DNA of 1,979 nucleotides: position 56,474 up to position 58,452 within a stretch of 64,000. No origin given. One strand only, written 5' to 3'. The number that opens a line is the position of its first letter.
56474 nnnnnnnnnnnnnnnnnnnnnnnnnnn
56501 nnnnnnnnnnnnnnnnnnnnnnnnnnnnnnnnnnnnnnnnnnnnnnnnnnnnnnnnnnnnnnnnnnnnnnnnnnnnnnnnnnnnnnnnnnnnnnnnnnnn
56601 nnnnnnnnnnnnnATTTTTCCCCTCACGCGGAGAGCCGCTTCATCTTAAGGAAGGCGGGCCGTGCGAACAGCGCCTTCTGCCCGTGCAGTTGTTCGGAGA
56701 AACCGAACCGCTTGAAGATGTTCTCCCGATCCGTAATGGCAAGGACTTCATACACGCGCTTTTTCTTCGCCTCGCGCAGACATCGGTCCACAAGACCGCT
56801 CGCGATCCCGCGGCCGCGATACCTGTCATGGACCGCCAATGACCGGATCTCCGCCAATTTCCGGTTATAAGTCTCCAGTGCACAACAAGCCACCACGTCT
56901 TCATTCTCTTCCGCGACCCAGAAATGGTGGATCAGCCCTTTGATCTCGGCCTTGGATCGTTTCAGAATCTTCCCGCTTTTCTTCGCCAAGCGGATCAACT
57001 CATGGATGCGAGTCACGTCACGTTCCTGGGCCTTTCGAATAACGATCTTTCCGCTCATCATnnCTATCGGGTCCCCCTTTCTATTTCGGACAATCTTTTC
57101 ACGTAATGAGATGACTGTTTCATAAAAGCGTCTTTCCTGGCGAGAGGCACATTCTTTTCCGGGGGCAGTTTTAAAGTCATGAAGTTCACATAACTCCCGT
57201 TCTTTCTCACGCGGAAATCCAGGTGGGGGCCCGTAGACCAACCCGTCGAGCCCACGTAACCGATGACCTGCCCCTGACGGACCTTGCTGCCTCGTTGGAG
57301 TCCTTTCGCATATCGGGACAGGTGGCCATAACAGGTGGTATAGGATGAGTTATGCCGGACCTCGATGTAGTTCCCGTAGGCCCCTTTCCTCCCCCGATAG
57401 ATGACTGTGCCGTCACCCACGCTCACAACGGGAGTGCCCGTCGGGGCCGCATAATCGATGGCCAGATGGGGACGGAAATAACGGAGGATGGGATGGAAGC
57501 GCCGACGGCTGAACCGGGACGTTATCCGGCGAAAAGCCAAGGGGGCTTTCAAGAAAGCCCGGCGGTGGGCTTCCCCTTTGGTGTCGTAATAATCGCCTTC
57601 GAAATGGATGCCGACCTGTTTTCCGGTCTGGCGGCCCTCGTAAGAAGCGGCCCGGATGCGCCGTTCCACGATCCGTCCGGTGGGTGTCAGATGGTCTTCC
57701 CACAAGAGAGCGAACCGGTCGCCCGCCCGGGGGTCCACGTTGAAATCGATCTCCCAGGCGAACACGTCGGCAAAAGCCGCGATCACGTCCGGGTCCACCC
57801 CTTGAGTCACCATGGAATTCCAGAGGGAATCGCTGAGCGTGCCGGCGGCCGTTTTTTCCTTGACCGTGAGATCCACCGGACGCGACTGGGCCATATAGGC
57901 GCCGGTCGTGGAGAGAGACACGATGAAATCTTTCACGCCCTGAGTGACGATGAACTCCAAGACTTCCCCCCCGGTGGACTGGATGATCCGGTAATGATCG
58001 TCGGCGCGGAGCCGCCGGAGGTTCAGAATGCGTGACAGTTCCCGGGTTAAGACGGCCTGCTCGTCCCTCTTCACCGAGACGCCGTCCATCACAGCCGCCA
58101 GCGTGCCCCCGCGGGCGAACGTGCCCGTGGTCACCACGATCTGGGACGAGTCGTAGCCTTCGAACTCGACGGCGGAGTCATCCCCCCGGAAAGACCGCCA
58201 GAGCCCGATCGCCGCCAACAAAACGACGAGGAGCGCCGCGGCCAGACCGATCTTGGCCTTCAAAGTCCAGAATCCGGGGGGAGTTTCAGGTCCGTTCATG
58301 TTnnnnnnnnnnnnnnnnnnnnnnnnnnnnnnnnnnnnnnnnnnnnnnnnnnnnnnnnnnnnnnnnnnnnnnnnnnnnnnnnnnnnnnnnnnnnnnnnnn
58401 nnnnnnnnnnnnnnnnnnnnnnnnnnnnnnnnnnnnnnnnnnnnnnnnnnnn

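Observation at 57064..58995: Unusual fusion: SAM-dependent methyltransferase - TM helix - M23/LytM peptidase domain with an HLD (not HxH) motif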

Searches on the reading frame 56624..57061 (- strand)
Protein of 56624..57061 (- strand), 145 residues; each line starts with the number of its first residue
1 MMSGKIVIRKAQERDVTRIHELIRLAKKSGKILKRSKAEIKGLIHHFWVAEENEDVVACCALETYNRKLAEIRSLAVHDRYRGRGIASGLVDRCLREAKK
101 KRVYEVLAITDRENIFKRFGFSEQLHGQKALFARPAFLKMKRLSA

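Call 50: search_protein_families(library=ncbifam, proteins=[window:56624-57061:-], max_evalue=0.00001)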
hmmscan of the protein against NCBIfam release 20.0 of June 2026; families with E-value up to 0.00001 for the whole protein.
window:56624-57061:- (145 aa): 7 families
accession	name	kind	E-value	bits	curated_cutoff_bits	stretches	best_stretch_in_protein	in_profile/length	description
NF005840.0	PRK07757.1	equivalog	6.2e-34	117.1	154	1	6-123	3-120/153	N-acetyltransferase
NF005921.0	PRK07922.1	equivalog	4e-23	81.9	180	1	3-123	4-125/170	amino-acid N-acetyltransferase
NF008964.0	PRK12308.1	equivalog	1.2e-19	70.1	657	1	4-124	462-582/624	argininosuccinate lyase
NF003641.0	PRK05279.1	equivalog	1.3e-19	70.4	344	1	8-124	297-415/441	amino-acid N-acetyltransferase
TIGR01890.1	N-Ac-Glu-synth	equivalog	8e-14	51.4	202.85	1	6-123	283-402/429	amino-acid N-acetyltransferase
NF040501.1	resist_ArsN2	equivalog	5.3e-13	48.7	125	1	43-123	22-103/133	arsenic resistance N-acetyltransferase ArsN2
TIGR01575.1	rimI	equivalog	7.3e-06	26.2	86.4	1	37-106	24-92/132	ribosomal protein S18-alanine N-acetyltransferase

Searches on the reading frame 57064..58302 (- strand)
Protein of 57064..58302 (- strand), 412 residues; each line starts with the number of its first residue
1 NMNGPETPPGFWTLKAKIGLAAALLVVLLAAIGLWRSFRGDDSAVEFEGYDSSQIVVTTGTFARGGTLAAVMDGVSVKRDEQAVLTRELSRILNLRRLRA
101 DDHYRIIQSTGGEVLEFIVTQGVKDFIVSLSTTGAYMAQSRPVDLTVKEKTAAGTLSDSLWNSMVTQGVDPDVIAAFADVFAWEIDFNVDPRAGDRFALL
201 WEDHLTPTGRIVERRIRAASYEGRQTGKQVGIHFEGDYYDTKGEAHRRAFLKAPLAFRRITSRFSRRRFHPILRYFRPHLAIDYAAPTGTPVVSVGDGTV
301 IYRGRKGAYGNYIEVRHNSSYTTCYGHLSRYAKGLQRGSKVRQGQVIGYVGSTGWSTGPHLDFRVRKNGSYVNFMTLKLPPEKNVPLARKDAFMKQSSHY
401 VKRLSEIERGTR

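Call 21: search_solved_structures(query=window:57064-58302:-, max_evalue=0.00001, show_alignments=3)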
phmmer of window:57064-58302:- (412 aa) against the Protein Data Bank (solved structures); distinct sequences matched with E-value up to 0.00001: 36.
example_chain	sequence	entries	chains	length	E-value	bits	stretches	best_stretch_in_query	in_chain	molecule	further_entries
6muk_A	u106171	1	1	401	8.4e-43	149.9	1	64-397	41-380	Peptidase M23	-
3slu_A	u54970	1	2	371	9.1e-43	149.8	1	64-397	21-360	M23 peptidase domain protein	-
4rny_A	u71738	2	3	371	7.4e-40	140.2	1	135-407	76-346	Conserved hypothetical secreted protein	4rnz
6ue4_A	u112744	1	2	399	8e-38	133.5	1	130-396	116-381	ShyA endopeptidase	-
6u2a_A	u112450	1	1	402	8.1e-38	133.5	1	130-396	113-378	ShyA endopeptidase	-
2gu1_A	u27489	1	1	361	1.7e-36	129.1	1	82-399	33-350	Zinc peptidase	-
5j1l_A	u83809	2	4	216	6.1e-21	77.9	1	256-376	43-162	ToxR-activated gene (TagE)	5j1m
9gy1_A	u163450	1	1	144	3.9e-17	65.4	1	274-370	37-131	Peptidase, M23 family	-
6smk_A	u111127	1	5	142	3.2e-16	62.4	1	275-370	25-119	Peptidase_M23 domain-containing protein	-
5kvp_A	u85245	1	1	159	4.4e-16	61.9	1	276-381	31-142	Zoocin A endopeptidase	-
9m7n_A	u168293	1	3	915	6.5e-14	54.8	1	259-374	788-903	Gp16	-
2hsi_A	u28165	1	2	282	6.6e-13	51.4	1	260-372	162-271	Putative peptidase M23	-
2b44_A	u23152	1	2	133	1.1e-12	50.8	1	265-370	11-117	Glycyl-glycine endopeptidase lytM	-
2b0p_A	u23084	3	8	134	1.1e-12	50.7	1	265-370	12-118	Glycyl-glycine endopeptidase lytM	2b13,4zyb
7qrl_A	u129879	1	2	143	1.6e-12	50.2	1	282-366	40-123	DipM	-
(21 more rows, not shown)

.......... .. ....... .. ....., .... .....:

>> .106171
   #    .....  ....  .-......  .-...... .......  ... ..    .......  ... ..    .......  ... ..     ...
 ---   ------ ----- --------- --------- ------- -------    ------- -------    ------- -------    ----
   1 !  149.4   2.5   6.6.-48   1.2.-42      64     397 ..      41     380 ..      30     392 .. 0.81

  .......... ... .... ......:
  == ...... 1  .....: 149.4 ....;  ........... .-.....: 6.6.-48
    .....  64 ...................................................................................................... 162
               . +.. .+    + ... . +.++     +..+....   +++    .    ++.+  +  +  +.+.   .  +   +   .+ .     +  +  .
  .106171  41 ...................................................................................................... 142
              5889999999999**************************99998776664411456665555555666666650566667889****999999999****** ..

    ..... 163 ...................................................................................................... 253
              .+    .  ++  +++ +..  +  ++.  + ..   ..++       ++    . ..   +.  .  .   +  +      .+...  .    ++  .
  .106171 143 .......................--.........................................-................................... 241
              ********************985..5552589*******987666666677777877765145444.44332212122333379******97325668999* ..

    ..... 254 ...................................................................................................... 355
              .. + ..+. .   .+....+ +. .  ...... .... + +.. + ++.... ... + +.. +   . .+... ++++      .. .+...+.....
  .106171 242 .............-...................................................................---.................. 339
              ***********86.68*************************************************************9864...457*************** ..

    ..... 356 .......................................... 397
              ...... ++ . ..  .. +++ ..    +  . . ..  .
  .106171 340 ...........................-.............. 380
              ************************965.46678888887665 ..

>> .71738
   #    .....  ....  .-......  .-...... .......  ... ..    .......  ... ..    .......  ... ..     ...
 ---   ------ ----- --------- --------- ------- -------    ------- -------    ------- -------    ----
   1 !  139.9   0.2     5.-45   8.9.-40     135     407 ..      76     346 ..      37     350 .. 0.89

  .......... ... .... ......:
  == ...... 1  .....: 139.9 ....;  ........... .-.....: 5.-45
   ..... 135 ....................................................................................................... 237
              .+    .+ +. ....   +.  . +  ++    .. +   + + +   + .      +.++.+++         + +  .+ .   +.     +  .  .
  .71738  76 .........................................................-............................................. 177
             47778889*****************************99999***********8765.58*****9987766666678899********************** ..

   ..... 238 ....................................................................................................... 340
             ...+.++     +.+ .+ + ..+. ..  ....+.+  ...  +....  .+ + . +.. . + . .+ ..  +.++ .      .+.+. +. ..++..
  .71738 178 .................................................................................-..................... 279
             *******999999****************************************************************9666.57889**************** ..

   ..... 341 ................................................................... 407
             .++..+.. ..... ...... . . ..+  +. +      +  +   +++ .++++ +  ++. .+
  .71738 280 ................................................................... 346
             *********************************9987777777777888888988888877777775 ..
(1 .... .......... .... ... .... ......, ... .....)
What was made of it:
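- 57859..58146 (-): Periplasmic domain 1 (about res 284-379), equivalent to the auto-inhibitory N-terminal domain of Csd3/ShyA/NMB0315. phmmer alignments to 6muk/3slu start at res 296 of the full protein (call 21).
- Closest known: Csd3/HdpA of Helicobacter pylori, and NMB0315 / NGO1686. Same: Three-domain latent endopeptidases. phmmer gives E 1e-40 to 1e-43 over all three periplasmic domains (call 21).
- Checked: D593 aligns with the second His of HxH in NGO1686, NMB0315 and Csd3 (call 21).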

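Call 55: predict_structure(alignment_id=A5)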
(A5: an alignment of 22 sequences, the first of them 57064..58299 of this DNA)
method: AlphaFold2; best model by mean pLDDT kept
length: 411 residues; sequences in the alignment: 22
mean_pLDDT: 81.1   pTM: 0.60
mean pLDDT of the five models: 81.1, 79.7, 78.2, 78.0, 77.1
residues with pLDDT >= 90: 149; 70-90: 179; 50-70: 55; < 50: 28
segments of 3 or more residues with pLDDT < 50: 1-10, 37-47, 260-263, 269-271
pLDDT, mean of each block of 10 residues (from residue 1): 44 74 85 59 43 84 87 91 92 85 89 90 87 87 90 84 86 81 64 90 83 91 84 90 71 59 49 59 81 89 95 90 95 95 89 87 89 71 88 95 88 60
secondary structure, 60 per line:
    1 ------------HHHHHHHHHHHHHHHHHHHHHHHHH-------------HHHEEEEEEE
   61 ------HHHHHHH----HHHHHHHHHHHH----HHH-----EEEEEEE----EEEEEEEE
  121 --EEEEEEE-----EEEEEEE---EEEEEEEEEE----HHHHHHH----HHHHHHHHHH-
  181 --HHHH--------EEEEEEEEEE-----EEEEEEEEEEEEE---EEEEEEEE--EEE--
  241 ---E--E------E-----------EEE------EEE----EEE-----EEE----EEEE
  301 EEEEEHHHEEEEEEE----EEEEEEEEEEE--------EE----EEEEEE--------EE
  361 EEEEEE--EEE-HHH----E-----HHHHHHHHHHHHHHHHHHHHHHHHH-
elements in order: H13-37 E54-60 H67-73 H78-89 E102-108 E113-120 E123-129 E135-141 E145-154 H159-165 H170-179 H183-186 E195-204 E210-222 E226-233 E236-238 E266-268 E275-277 E282-284 E290-292 E297-305 E309-315 E320-330 E345-350 E359-366 E369-371 H386-410

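Call 59: fold_search(model_id=the predicted structure, library=pdb)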
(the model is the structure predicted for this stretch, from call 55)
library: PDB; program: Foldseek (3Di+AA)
matches with E <= 10: 1035; with E <= 0.001: 57
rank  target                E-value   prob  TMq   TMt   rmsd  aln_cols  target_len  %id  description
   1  6u2a                  9.7e-28  1.00  0.49  0.56  18.6       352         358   27  ShyA endopeptidase from Vibrio cholera (open form) (released 2020-05-27)
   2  6ue4_A                3.4e-26  1.00  0.44  0.49  17.8       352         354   27  ShyA Endopeptidase from Vibrio cholerae (Closed form) (released 2020-05-27)
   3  6ue4_B                1.0e-25  1.00  0.42  0.48  17.9       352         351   27  ShyA Endopeptidase from Vibrio cholerae (Closed form) (released 2020-05-27)
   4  3slu_B                3.1e-25  1.00  0.42  0.47  15.9       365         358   30  Crystal structure of NMB0315 (released 2012-02-01)
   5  6muk                  3.1e-25  1.00  0.38  0.42  16.1       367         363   30  1.93 Angstrom Resolution Crystal Structure of Peptidase M23 from Neisseria gonorrhoeae. (released 2018-10-31)
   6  3slu_A                9.1e-25  1.00  0.40  0.45  16.0       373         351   29  Crystal structure of NMB0315 (released 2012-02-01)
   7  4rny_A                6.2e-24  1.00  0.41  0.46  17.6       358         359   24  Structure of Helicobacter pylori Csd3 from the orthorhombic crystal (released 2015-03-11)
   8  2gu1                  6.6e-24  1.00  0.39  0.47  18.5       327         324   28  Crystal structure of a zinc containing peptidase from vibrio cholerae (released 2006-07-04)
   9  4rnz                  1.0e-22  1.00  0.42  0.47  15.8       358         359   24  Structure of Helicobacter pylori Csd3 from the hexagonal crystal (released 2015-03-11)
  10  5j1l_B                1.7e-09  1.00  0.26  0.55   9.0       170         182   25  Crystal structure of Csd1-Csd2 dimer I (released 2016-10-19)
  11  5j1l_D                4.5e-09  1.00  0.22  0.50   8.3       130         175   27  Crystal structure of Csd1-Csd2 dimer I (released 2016-10-19)
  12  5j1l_A                5.5e-09  1.00  0.22  0.56  13.0       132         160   30  Crystal structure of Csd1-Csd2 dimer I (released 2016-10-19)
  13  7qrl_A                7.7e-09  1.00  0.20  0.56   5.4       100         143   35  LytM domain of DipM, a coordinator of a complex net of autolysins in Caulobacter crescentus (released 2023-06-21)
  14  9gy1                  8.6e-09  1.00  0.25  0.71   5.8       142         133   32  High resolution crystal structure of StM23 peptidoglycan hydrolase (released 2025-06-04)
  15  5j1k                  9.6e-09  1.00  0.22  0.48  10.6       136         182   26  Crystal structure of Csd2-Csd2 dimer (released 2016-10-19)
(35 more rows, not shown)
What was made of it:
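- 57859..58146 (-): Foldseek aligns about 350 columns to ShyA, NMB0315 and Csd3 (call 59).
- On MepM/ShyA/Csd3-type three-domain DD-endopeptidases: Foldseek to the same entries over about 350 columns (call 59).
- Closest known: MepM. Same: The best Foldseek hit is ShyA in the open form, E 1e-27 over 352 columns (call 59).
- The peptidase half matches ShyA, NMB0315, NGO1686 and Csd3 over all three periplasmic domains (calls 21, 59).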
